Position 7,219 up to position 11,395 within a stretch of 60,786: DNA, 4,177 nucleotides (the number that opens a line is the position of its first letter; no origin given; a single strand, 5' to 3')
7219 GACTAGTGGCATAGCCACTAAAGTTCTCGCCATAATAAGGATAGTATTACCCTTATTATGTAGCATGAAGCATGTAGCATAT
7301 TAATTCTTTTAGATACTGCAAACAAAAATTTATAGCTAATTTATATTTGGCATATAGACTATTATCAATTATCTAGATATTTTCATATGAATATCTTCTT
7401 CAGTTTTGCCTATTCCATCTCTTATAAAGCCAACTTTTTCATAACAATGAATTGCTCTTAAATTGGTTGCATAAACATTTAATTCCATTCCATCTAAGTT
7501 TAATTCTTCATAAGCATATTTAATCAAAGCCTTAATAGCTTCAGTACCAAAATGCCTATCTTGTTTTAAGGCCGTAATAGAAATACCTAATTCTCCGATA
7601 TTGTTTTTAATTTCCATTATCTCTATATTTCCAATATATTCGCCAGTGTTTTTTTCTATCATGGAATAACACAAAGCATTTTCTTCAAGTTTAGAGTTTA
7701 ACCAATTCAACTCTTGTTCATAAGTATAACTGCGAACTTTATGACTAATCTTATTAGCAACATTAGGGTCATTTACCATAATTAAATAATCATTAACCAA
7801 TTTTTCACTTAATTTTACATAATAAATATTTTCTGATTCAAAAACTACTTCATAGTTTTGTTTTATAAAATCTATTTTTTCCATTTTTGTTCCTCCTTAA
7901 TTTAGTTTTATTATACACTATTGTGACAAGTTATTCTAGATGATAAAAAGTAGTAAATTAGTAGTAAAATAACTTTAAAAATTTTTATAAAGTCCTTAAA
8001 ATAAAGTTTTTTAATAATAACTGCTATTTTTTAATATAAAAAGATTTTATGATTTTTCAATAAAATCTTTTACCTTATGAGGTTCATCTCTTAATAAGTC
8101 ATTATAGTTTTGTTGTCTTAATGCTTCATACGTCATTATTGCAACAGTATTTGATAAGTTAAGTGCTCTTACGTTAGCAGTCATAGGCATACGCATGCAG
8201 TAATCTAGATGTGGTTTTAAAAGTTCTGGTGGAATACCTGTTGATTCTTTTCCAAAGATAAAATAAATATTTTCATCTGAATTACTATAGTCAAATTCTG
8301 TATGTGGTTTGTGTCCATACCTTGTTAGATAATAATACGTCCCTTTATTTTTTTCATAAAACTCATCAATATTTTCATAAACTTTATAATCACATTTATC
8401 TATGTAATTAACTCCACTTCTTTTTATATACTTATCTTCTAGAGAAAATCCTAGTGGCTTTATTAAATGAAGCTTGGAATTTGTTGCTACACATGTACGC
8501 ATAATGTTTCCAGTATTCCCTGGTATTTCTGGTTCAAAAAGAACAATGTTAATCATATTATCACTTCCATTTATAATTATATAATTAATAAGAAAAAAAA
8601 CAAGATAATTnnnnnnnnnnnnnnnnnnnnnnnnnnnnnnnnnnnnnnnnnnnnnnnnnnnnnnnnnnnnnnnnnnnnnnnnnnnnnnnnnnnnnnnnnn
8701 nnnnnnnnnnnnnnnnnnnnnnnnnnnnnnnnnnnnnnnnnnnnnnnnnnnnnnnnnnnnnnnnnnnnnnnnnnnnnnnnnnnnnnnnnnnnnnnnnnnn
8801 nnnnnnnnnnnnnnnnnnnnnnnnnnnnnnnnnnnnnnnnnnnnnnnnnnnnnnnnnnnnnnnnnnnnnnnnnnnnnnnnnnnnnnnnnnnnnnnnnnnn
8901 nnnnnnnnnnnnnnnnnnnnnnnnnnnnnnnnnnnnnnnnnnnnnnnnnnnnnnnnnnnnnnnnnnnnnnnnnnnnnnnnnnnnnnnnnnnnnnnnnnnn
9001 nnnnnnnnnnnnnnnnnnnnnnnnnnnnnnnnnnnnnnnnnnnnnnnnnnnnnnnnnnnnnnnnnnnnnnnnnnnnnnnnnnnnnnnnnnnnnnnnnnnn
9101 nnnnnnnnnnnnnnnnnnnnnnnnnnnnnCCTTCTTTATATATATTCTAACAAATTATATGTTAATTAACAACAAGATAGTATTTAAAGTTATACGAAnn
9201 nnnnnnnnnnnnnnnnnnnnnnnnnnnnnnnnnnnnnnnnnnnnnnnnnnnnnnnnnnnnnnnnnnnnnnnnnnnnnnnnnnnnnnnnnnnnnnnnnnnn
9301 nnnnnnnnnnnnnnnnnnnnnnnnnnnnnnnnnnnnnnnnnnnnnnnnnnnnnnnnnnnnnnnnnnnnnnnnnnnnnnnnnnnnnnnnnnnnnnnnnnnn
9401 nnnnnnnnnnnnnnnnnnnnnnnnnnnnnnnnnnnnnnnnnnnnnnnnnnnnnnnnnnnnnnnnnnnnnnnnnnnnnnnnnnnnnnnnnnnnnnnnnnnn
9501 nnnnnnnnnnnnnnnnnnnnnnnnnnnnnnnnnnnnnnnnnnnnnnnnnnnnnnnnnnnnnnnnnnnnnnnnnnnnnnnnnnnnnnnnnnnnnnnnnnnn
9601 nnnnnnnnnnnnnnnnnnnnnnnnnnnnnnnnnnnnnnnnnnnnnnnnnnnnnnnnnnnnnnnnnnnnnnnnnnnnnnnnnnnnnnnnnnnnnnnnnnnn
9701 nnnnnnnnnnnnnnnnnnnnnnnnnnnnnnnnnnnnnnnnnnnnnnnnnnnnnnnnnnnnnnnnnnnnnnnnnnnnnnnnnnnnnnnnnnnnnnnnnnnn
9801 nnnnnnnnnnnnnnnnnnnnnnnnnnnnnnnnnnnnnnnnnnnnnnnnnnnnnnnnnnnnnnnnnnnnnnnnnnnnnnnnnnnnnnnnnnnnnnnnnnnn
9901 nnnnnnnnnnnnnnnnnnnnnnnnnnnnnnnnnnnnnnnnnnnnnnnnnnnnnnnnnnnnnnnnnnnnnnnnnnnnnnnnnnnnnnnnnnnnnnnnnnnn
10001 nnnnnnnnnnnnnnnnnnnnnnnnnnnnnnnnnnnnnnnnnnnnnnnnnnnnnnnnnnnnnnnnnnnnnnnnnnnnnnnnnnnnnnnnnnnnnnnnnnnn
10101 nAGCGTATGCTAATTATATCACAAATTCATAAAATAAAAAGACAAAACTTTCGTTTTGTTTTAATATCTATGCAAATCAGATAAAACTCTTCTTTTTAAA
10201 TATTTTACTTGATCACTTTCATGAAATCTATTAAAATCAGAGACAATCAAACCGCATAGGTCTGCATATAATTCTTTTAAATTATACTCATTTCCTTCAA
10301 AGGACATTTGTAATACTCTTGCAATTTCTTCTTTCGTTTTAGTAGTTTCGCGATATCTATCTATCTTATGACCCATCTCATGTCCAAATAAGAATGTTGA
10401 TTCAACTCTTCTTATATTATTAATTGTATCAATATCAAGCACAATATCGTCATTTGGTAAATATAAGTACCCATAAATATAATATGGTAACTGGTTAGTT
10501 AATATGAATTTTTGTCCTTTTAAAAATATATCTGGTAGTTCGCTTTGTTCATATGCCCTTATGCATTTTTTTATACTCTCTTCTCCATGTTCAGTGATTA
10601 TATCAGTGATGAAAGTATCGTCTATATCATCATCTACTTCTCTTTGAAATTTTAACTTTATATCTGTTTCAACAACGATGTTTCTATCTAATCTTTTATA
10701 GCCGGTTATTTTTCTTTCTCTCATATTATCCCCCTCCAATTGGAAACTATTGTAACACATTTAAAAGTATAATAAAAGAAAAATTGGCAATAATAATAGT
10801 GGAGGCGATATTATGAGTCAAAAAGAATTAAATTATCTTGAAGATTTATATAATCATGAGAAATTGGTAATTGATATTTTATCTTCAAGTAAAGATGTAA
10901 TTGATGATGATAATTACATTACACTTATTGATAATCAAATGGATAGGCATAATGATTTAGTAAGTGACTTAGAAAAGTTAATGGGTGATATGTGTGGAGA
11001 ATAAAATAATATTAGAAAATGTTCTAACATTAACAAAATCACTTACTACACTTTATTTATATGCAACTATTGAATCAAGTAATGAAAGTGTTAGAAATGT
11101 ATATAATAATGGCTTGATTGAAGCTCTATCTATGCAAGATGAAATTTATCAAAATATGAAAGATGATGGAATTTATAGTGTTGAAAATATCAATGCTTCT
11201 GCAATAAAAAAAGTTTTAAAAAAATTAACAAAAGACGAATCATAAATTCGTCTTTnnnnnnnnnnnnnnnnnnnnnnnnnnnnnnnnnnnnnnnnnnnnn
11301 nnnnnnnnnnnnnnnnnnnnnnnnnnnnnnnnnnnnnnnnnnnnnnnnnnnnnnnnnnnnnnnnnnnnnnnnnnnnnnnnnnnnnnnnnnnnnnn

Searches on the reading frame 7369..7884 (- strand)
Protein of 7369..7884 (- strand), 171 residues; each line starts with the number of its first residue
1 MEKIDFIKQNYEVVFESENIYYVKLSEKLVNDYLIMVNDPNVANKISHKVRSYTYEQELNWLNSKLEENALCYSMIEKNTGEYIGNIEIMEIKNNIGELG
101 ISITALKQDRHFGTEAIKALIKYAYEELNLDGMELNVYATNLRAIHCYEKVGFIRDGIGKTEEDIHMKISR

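Call 107: search_protein_families(library=pfam, proteins=[window:7369-7884:-], max_evalue=0.001)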
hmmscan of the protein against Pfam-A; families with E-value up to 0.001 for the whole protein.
window:7369-7884:- (171 aa): 3 families
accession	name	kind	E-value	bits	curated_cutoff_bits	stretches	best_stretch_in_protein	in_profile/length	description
PF13302.13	Acetyltransf_3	-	5.1e-16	60.1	25.4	1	28-153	10-137/138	Acetyltransferase (GNAT) domain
PF00583.31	Acetyltransf_1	-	8e-10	39.5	20.7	1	55-153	16-116/116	Acetyltransferase (GNAT) family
PF13420.13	Acetyltransf_4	-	2.9e-05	24.6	24.3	1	33-158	12-139/155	Acetyltransferase (GNAT) domain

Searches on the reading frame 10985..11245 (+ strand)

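Call 107: search_protein_families(library=pfam, proteins=[window:10985-11245:+], max_evalue=0.001)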
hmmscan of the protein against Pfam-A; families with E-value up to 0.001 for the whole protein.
window:10985-11245:+ (86 aa): 1 family
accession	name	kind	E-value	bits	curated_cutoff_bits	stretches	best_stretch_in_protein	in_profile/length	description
PF07875.18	Coat_F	-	1.1e-14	54.9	25.7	1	7-67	3-63/63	Coat F domain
